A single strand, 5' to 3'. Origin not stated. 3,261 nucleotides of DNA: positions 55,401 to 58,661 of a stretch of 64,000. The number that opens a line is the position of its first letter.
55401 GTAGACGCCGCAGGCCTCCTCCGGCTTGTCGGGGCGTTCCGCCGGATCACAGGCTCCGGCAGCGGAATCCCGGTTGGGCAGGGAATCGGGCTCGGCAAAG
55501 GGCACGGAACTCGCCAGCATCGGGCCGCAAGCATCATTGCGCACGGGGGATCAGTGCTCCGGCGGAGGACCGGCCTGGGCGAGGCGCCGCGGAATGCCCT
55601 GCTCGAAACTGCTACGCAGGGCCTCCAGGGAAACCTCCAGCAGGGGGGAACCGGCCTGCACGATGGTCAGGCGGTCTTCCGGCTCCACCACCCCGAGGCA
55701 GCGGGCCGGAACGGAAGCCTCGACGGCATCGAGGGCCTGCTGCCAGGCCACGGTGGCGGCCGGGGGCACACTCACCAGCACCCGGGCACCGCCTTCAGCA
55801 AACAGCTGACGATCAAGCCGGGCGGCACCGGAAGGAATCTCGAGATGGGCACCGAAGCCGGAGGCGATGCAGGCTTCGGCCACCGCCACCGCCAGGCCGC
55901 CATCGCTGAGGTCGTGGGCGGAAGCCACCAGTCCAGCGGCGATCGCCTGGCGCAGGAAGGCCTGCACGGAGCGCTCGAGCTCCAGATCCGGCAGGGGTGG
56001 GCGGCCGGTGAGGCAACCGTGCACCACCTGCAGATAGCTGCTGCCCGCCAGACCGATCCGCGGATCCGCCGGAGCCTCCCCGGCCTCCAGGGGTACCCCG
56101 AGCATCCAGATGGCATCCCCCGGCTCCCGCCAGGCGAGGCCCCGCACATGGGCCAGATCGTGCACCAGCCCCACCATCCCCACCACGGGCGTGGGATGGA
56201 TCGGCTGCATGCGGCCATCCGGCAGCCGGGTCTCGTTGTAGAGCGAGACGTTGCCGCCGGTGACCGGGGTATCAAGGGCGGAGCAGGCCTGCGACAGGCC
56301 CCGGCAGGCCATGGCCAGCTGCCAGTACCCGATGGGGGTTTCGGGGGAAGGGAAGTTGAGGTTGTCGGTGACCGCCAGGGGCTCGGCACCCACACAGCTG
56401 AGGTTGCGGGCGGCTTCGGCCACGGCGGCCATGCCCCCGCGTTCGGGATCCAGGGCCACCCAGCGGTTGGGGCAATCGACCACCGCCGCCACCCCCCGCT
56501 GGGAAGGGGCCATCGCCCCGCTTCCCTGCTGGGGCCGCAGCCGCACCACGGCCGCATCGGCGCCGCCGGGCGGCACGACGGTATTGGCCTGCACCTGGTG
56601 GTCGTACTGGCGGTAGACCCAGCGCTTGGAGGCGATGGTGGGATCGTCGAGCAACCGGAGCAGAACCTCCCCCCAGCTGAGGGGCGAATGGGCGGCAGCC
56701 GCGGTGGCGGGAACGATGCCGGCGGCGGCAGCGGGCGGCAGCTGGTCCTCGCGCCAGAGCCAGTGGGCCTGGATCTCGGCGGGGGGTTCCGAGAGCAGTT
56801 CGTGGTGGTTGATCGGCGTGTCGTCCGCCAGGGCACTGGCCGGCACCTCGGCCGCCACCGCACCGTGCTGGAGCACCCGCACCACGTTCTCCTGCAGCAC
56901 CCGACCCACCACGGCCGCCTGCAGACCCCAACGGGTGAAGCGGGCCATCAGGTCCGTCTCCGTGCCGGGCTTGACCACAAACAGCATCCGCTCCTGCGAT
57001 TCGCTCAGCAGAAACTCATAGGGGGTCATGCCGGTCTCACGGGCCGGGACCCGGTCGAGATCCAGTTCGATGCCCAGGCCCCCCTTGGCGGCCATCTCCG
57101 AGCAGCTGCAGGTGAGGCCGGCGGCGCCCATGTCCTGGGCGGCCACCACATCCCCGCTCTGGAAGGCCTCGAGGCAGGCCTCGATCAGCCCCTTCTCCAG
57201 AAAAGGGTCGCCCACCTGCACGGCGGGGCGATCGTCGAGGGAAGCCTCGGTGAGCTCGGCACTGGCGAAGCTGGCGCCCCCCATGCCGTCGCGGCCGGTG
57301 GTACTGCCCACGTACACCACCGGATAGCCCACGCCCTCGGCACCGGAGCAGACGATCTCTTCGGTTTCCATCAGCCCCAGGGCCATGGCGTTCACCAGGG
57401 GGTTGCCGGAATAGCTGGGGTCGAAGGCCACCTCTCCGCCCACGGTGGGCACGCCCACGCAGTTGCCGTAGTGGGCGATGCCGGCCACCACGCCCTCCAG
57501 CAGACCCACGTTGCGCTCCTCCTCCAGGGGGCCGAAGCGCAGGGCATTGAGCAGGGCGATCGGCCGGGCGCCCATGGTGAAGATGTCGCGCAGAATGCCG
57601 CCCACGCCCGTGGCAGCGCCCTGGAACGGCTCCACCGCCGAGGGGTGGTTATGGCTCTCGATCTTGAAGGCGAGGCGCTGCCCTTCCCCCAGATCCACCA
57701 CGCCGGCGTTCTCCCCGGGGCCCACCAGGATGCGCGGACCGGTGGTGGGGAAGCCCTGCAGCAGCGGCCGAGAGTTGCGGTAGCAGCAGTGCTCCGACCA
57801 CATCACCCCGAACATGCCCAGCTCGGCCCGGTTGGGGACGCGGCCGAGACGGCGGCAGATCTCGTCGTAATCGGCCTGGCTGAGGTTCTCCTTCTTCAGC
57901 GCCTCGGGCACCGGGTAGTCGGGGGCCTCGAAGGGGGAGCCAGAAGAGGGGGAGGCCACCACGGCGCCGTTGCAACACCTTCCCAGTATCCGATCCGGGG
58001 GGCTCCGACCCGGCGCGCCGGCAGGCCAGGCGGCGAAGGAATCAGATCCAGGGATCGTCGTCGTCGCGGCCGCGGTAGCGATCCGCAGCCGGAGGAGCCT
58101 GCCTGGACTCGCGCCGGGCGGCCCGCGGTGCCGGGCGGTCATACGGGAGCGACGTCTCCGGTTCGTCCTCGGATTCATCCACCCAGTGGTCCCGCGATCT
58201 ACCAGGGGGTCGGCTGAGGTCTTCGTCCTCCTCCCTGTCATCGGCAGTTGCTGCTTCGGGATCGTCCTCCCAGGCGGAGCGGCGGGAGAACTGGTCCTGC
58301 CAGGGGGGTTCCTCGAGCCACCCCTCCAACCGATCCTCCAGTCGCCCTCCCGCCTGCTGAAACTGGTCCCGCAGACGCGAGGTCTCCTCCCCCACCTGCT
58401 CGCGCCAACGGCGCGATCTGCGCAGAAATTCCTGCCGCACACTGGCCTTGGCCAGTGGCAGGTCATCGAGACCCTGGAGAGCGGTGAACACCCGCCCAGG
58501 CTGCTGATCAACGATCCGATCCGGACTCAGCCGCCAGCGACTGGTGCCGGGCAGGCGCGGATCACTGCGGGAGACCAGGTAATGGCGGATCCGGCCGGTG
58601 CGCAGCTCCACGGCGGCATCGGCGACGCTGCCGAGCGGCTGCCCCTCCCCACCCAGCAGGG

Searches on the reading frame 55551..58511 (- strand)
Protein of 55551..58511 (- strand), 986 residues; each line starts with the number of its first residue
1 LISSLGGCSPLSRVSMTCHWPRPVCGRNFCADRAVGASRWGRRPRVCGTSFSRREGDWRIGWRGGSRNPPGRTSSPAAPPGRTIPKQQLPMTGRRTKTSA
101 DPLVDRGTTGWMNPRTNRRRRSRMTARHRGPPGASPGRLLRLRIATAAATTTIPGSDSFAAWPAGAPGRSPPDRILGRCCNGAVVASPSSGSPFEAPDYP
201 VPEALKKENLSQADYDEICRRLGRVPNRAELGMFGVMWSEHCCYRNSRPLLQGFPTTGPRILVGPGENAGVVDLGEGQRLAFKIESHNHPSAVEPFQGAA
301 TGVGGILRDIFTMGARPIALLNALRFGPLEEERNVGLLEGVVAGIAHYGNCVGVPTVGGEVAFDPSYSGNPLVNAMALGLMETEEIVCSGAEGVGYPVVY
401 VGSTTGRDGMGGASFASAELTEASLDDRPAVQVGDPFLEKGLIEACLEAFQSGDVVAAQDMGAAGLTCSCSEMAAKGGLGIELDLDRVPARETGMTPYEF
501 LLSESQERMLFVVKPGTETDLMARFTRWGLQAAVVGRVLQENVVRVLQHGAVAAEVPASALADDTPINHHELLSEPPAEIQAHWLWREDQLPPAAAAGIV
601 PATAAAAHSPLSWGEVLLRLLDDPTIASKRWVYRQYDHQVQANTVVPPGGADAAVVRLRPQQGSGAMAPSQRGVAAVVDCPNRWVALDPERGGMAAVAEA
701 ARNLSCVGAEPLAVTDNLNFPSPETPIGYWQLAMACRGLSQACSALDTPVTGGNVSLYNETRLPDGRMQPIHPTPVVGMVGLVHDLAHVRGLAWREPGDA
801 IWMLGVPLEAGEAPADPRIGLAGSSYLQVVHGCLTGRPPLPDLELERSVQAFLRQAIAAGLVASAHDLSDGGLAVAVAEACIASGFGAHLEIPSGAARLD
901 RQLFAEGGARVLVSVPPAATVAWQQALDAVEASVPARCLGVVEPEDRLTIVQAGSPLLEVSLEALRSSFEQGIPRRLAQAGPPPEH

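Call 42: search_protein_families(library=pfam, proteins=[window:55551-58511:-], max_evalue=0.00001)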
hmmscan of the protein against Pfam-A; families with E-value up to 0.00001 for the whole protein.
window:55551-58511:- (986 aa): 3 families
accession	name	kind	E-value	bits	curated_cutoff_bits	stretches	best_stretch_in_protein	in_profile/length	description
PF02769.27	AIRS_C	-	7e-57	192.4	23.1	2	394-545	2-152/156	AIR synthase related protein, C-terminal domain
PF00586.29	AIRS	-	1.2e-51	174.3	24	2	266-381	1-112/112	AIR synthase related protein, N-terminal domain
PF18072.6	FGAR-AT_linker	-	2.3e-11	44.4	26.6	1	209-244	11-49/50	Formylglycinamide ribonucleotide amidotransferase linker domain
